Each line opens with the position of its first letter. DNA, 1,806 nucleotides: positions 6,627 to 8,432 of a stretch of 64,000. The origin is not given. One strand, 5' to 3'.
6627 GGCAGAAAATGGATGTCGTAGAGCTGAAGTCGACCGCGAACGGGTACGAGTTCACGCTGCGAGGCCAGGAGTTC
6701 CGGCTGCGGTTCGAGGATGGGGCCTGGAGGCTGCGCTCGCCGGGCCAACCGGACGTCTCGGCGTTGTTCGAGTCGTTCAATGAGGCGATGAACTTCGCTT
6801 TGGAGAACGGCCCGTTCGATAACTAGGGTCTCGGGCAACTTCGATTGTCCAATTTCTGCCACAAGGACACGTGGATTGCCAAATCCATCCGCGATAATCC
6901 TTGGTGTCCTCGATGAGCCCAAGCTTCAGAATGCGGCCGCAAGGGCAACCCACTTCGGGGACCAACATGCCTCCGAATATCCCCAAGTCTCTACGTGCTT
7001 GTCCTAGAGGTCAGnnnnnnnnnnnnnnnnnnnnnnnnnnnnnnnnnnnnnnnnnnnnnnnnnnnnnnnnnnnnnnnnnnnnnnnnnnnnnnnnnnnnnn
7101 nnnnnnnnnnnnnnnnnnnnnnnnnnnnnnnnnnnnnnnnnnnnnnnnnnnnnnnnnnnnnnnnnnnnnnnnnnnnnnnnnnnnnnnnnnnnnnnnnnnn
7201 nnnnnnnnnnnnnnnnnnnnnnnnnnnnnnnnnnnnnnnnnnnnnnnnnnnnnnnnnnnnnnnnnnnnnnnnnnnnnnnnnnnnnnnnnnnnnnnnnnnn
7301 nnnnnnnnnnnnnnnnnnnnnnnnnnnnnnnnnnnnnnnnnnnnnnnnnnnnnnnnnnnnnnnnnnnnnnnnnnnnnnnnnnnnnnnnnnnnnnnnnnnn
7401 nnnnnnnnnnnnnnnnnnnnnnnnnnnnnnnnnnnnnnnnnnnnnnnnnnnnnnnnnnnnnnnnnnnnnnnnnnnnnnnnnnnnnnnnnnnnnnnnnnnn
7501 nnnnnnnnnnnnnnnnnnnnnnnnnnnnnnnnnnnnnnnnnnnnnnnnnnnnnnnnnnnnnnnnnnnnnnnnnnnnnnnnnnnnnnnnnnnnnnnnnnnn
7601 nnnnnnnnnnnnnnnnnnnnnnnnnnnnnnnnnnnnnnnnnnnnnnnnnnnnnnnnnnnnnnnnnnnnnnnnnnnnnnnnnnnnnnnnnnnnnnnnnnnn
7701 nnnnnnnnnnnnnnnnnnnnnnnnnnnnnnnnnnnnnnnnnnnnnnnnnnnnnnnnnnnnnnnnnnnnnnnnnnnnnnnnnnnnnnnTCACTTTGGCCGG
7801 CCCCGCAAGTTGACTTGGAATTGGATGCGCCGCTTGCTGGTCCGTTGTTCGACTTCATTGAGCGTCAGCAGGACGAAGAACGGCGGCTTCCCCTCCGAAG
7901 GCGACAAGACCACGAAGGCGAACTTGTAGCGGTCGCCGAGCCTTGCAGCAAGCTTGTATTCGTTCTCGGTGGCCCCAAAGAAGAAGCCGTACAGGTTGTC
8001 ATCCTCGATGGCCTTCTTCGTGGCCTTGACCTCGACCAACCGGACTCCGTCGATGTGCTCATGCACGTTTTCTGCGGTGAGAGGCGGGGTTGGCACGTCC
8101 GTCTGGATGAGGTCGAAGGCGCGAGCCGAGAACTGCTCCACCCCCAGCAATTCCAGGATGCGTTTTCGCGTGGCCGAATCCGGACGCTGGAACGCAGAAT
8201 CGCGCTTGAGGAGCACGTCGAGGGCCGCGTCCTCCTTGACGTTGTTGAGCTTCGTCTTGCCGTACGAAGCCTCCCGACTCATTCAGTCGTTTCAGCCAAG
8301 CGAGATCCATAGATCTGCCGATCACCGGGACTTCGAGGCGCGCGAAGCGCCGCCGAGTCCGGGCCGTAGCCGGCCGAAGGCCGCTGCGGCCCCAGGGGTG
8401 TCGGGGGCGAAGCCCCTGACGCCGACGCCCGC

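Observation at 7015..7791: DpnI-family methyl-directed restriction endonuclease in an archaeal chromosome, with no methyltransferase partner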

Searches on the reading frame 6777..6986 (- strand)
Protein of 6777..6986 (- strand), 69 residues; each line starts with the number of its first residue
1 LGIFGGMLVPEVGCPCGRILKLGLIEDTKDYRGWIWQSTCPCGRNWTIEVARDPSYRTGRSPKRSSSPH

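Call 3: search_protein_families(library=pfam, proteins=[window:6777-6986:-], max_evalue=1)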
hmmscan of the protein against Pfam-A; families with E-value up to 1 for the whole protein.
window:6777-6986:- (69 aa): 4 families
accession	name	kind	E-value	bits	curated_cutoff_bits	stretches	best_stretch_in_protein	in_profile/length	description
PF09082.15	DUF1922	-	0.034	14.8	30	0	38-51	22-35/56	Domain of unknown function (DUF1922)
PF06839.17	Zn_ribbon_GRF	-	0.05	14.2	25.9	0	39-54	2-17/45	GRF zinc finger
PF02810.21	SEC-C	-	0.27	11.6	20.4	0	14-21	5-12/19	SEC-C motif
PF05207.18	Zn_ribbon_CSL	-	0.34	11.1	29.2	1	34-49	15-30/55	CSL zinc finger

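Call 5: search_protein_families(library=ncbifam, proteins=[window:6777-6986:-], max_evalue=1)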
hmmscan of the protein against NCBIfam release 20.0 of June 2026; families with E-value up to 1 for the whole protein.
window:6777-6986:- (69 aa): 0 families

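Call 21: search_protein_families(library=padloc, proteins=[window:6777-6986:-], max_evalue=1)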
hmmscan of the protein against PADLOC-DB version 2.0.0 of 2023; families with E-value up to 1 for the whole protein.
window:6777-6986:- (69 aa): 0 families

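Call 69: search_protein_families(library=pfam, proteins=[window:6777-6968:-], max_evalue=1)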
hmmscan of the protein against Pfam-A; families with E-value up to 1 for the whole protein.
window:6777-6968:- (63 aa): 4 families
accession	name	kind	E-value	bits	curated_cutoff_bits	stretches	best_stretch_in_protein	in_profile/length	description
PF09082.15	DUF1922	-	0.027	15.1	30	0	32-45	22-35/56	Domain of unknown function (DUF1922)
PF06839.17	Zn_ribbon_GRF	-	0.037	14.6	25.9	0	33-48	2-17/45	GRF zinc finger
PF02810.21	SEC-C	-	0.21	11.9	20.4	0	8-15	5-12/19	SEC-C motif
PF05207.18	Zn_ribbon_CSL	-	0.23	11.6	29.2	1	27-43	14-30/55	CSL zinc finger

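Call 79: search_protein_families(library=phrogs, proteins=[window:6777-6968:-], max_evalue=0.1)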
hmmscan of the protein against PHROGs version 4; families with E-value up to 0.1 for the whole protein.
window:6777-6968:- (63 aa): 1 family
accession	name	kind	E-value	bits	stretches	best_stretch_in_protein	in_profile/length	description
phrog_26345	-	unknown function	0.074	14.1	0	5-25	6-26/66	-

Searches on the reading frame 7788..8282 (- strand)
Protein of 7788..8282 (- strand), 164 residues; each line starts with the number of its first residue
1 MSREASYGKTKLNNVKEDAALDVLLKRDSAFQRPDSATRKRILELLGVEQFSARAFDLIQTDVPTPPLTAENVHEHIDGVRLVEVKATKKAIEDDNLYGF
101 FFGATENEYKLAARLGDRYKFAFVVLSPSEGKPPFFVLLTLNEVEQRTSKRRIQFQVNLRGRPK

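Call 3: search_protein_families(library=pfam, proteins=[window:7788-8282:-], max_evalue=1)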
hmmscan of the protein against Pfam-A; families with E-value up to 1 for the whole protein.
window:7788-8282:- (164 aa): 2 families
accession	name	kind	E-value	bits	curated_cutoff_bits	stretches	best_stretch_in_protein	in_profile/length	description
PF13020.12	NOV_C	-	9.2e-05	22.9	22.1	1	79-129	41-84/91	Protein NO VEIN, C-terminal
PF02023.22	SCAN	-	0.11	12.8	27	1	33-62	35-64/90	SCAN domain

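Call 5: search_protein_families(library=ncbifam, proteins=[window:7788-8282:-], max_evalue=1)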
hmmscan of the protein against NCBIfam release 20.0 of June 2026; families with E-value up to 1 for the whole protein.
window:7788-8282:- (164 aa): 1 family
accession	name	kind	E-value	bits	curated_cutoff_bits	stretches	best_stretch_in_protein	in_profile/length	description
NF010948.0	PRK14368.1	equivalog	0.12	11.8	291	1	41-104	18-71/193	Maf-like protein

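Call 21: search_protein_families(library=padloc, proteins=[window:7788-8282:-], max_evalue=1)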
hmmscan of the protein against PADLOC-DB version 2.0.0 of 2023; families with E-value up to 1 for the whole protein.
window:7788-8282:- (164 aa): 2 families
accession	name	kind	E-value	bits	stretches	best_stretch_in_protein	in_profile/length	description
PDLC03964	TmtA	-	0.0093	12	1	46-125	1443-1501/1538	-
PDLC03583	REase_II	-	0.033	11.3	1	6-99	136-223/319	Type II restriction enzyme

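Call 29: find_homologous_proteins(query=window:7788-8282:-, max_evalue=0.001)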
Query window:7788-8282:- (164 aa): 276 proteins with E <= 0.001 among 422 candidates; the best 120 are listed.
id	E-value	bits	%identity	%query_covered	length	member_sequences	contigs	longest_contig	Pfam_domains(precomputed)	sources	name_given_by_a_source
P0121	6.1e-101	353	100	100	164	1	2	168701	-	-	-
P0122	7.3e-84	297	85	100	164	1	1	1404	-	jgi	jgi:hypothetical protein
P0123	1.1e-82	293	81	100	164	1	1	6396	-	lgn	-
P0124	5.9e-79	281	79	99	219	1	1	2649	-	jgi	-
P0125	2.8e-78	279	79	99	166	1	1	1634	-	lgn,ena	-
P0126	3.6e-75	269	72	100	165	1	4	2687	-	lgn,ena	-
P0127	7.8e-75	268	76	100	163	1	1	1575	PF13020.13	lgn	-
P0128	3.0e-74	266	74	100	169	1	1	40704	-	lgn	-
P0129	4.0e-73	262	73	99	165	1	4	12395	-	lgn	-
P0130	4.8e-73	262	73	100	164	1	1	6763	-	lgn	-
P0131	4.9e-73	262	73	100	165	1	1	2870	-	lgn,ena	-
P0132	6.2e-73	262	74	100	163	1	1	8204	-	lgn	-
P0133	7.2e-73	262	73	100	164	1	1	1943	-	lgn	-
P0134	8.9e-73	261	74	100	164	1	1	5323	-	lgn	-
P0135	9.4e-73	261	74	100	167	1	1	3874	-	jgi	jgi:hypothetical protein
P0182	5.7e-38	148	51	96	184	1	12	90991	-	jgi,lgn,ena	jgi:hypothetical protein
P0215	8.0e-36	141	49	96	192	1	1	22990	-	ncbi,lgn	ncbi:MAG: hypothetical protein WEB06_13670 [Actinomycetota bacterium]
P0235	4.5e-35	139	50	94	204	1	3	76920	-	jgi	jgi:hypothetical protein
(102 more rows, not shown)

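Call 30: find_encoding_contigs(protein=P0182, flank=6000, max_places=4)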
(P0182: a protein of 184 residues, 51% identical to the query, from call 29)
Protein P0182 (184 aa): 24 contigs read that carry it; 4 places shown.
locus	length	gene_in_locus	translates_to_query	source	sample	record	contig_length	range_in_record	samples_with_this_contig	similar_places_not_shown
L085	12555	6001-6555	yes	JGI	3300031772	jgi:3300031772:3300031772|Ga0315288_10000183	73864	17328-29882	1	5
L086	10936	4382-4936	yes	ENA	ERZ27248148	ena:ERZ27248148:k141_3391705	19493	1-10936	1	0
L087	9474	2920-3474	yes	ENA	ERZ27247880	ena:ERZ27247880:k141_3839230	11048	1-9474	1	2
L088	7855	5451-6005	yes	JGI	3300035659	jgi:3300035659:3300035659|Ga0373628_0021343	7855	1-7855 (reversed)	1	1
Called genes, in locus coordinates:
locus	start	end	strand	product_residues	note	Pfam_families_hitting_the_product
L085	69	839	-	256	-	PF01925:TauE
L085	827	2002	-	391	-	PF04055:Radical_SAM, PF13186:SPASM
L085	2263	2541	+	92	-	-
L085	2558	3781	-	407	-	PF01757:Acyl_transf_3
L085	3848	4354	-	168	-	PF14512:TM1586_NiRdase (faint), PF00881:Nitroreductase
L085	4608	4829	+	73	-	PF01402:RHH_1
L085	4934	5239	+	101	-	PF01850:PIN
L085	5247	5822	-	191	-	PF05724:TPMT, PF03848:TehB, PF13489:Methyltransf_23, PF13649:Methyltransf_25, PF13847:Methyltransf_31, PF08241:Methyltransf_11, PF08242:Methyltransf_12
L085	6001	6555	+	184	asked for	-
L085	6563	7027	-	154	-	-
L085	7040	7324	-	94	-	-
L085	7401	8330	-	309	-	PF01464:SLT, PF13406:SLT_2 (weak)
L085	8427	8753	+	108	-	PF13384:HTH_23 (weak), PF01381:HTH_3 (faint), PF13518:HTH_28 (faint), PF15943:YdaS_toxin (weak), PF09722:Xre_MbcA_ParS_C (weak)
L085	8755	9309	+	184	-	PF08808:RES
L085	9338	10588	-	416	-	PF00070:Pyr_redox (faint), PF00890:FAD_binding_2 (faint), PF01266:DAO, PF01494:FAD_binding_3 (weak), PF03486:HI0933_like (faint), PF07992:Pyr_redox_2 (faint), PF13450:NAD_binding_8 (weak), PF13738:Pyr_redox_3 (faint)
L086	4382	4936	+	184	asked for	-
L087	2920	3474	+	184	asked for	-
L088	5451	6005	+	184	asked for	-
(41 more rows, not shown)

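Call 31: find_encoding_contigs(protein=P0215, flank=6000, max_places=2)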
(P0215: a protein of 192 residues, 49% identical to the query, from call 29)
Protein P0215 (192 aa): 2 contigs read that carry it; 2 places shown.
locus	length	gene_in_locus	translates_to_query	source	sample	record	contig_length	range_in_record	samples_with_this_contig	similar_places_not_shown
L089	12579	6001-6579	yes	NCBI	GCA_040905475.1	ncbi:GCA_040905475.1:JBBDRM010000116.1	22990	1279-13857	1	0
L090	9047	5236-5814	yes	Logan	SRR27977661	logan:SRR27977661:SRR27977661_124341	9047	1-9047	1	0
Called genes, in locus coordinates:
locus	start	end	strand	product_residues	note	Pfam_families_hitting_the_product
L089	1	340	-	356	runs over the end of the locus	PF00672:HAMP, PF26769:HAMP_PhoQ (faint), PF00512:HisKA, PF02518:HATPase_c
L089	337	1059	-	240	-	PF00072:Response_reg, PF00486:Trans_reg_C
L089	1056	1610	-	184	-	PF10517:DM13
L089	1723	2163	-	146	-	-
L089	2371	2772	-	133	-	PF08570:DUF1761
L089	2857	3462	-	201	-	PF07040:DUF1326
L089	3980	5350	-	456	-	PF01040:UbiA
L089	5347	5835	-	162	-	PF01243:PNPOx_N, PF12900:Pyridox_ox_2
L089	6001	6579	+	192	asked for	-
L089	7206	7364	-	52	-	-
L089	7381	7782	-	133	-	-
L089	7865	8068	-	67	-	-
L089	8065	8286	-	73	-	-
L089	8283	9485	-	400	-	PF04024:PspC, PF09922:LiaF-like_C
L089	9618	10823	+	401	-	PF04024:PspC, PF13581:HATPase_c_2 (faint), PF02518:HATPase_c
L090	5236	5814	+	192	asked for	-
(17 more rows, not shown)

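Call 32: find_encoding_contigs(protein=P0235, flank=6000, max_places=2)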
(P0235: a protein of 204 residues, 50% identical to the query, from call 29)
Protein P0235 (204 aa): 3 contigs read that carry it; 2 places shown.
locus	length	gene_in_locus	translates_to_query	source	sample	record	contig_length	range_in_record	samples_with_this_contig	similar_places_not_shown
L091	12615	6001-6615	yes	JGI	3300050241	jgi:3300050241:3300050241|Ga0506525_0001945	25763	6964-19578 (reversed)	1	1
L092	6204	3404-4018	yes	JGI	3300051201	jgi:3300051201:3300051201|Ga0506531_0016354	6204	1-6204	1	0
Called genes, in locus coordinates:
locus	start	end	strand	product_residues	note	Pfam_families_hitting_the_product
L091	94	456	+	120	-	PF03795:YCII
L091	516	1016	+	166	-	PF06983:3-dmu-9_3-mt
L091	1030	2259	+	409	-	PF04542:Sigma70_r2, PF08281:Sigma70_r4_2, PF20239:DUF6596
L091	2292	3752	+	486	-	PF00149:Metallophos, PF12850:Metallophos_2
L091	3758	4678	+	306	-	-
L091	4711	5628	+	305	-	PF13391:HNH_2 (weak)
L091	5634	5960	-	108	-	PF00355:Rieske, PF13806:Rieske_2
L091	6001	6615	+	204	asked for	-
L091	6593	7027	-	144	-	-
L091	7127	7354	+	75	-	-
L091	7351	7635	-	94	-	-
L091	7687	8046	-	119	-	PF01741:MscL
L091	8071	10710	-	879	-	PF03710:GlnE (weak), PF03445:DUF294 (faint), PF03710:GlnE, PF08335:GlnD_UR_UTase, PF10335:DUF294_C (faint), PF03710:GlnE, PF08335:GlnD_UR_UTase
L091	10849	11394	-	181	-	-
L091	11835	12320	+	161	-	-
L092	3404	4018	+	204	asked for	-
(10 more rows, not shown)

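Call 40: predict_structure(alignment_id=A3)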
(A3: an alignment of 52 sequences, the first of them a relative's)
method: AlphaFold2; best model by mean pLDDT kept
length: 164 residues; sequences in the alignment: 52
mean_pLDDT: 85.9   pTM: 0.82
mean pLDDT of the five models: 85.9, 84.1, 83.9, 83.5, 82.2
residues with pLDDT >= 90: 97; 70-90: 42; 50-70: 15; < 50: 10
segments of 3 or more residues with pLDDT < 50: 1-9
pLDDT, mean of each block of 10 residues (from residue 1): 41 67 94 98 97 95 96 97 93 85 88 96 89 91 85 69 67
secondary structure, 60 per line:
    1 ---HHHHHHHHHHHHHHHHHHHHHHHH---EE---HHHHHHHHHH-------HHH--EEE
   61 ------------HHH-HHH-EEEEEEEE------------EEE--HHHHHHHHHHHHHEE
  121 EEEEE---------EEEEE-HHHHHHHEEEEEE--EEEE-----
elements in order: H4-27 H36-45 E58-60 E81-88 E101-103 H106-118 E119-125 E135-139 H141-147 E148-153 E156-159

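Call 45: fold_search(model_id=the predicted structure, library=pdb)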
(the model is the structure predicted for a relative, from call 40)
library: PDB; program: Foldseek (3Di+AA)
matches with E <= 10: 269; with E <= 0.001: 0
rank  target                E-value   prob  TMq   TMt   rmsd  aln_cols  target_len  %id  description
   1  9qcc_M                2.7e-02  0.63  0.31  0.16   9.2       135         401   16  Activated XauSPARDA filament assembly with bound dsDNA substrate (released 2025-12-17)
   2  2wj0_A                5.0e-02  0.75  0.38  0.46   5.5       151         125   10  Crystal structures of Holliday junction resolvases from Archaeoglobus fulgidus bound to DNA substrate (released 2009-05-26)
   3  9qcc_A                5.0e-02  0.35  0.28  0.14   9.6       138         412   16  Activated XauSPARDA filament assembly with bound dsDNA substrate (released 2025-12-17)
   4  8a4c_C                5.3e-02  0.35  0.27  0.23  11.1       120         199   12  Structure of human Rep15:Rab3B complex. (released 2022-08-10)
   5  2wiw_A                7.3e-02  0.66  0.36  0.45   5.3       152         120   10  Crystal structures of Holliday junction resolvases from Archaeoglobus fulgidus bound to DNA substrate (released 2009-05-26)
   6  9jt2_F                8.8e-02  0.30  0.27  0.14   9.7       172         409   16  substrate-bound NbaSPARDA complexes (released 2025-04-02)
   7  9qbp_C                1.0e-01  0.51  0.37  0.18   7.2       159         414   19  Crystal structure of Enhydrobacter aerosaccus apo SPARDA complex (released 2025-12-17)
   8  9qcc_Y                1.0e-01  0.35  0.30  0.15   9.3       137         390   15  Activated XauSPARDA filament assembly with bound dsDNA substrate (released 2025-12-17)
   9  9vx6_T                1.0e-01  0.33  0.27  0.13   7.6       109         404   12  Helical structure of gRNA-tDNA SPARDA complex (released 2026-01-14)
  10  2wiw_B                1.1e-01  0.60  0.37  0.45   5.5       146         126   11  Crystal structures of Holliday junction resolvases from Archaeoglobus fulgidus bound to DNA substrate (released 2009-05-26)
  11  9jt2_B                1.1e-01  0.54  0.38  0.19   6.2       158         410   11  substrate-bound NbaSPARDA complexes (released 2025-04-02)
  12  1tx3_C                1.2e-01  0.23  0.27  0.19   7.1       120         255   12  HINCII BOUND TO COGNATE DNA (released 2005-02-15)
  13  5tgq                  1.5e-01  0.25  0.33  0.25  16.3       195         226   13  Restriction-modification system Type II R.SwaI, DNA free (released 2016-12-21)
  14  1tw8_A                1.5e-01  0.21  0.27  0.19   7.0       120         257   11  HincII bound to Ca2+ and cognate DNA GTCGAC (released 2004-08-10)
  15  2wcw_A                1.6e-01  0.57  0.38  0.46   5.5       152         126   12  1.6A resolution structure of Archaeoglobus fulgidus Hjc, a Holliday junction resolvase from an archaeal hyperthermophi (released 2009-03-24)
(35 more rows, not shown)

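Call 72: search_dna_similar(query=window:7788-8282:-, collection=plasmids, mode=protein, max_rows=15, max_evalue=0.001)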
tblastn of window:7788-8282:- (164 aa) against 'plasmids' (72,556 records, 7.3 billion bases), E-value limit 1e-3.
No match.

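Call 78: search_solved_structures(query=A3, max_evalue=10, show_alignments=1)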
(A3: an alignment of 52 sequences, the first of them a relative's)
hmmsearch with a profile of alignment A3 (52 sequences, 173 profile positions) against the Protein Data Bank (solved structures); distinct sequences matched with E-value up to 10: 2.
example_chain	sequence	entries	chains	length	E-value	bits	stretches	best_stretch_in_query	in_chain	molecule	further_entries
5eo3_A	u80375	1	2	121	0.91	12.5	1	5-49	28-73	Protein pelota homolog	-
1x52_A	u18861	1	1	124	0.98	12.4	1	5-49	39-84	Pelota homolog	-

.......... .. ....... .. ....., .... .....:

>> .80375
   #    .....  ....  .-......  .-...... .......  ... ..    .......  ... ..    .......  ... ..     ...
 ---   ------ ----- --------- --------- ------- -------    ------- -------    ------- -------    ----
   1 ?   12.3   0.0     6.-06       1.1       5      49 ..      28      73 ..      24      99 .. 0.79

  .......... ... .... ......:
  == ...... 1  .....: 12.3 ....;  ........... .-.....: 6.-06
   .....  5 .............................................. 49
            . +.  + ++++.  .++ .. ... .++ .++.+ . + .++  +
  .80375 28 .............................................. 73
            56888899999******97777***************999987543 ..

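Call 79: search_protein_families(library=phrogs, proteins=[window:7788-8282:-], max_evalue=0.1)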
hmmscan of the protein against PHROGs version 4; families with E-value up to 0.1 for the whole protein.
window:7788-8282:- (164 aa): 0 families

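Call 80: search_protein_families(library=pfam, alignment_id=A3, max_evalue=0.01)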
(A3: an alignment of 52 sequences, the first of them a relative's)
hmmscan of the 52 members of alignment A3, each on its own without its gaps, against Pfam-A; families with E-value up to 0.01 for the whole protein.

A. member 1, P0121 (164 aa): 1 family
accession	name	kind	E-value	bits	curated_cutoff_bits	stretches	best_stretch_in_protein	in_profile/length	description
PF13020.12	NOV_C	-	9.2e-05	22.9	22.1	1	79-129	41-84/91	Protein NO VEIN, C-terminal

B. families by the number of members that match (of 52 scanned): 2 families
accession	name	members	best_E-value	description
PF13020.12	NOV_C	32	5.6e-06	Protein NO VEIN, C-terminal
PF07311.17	Dodecin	2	0.0046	Dodecin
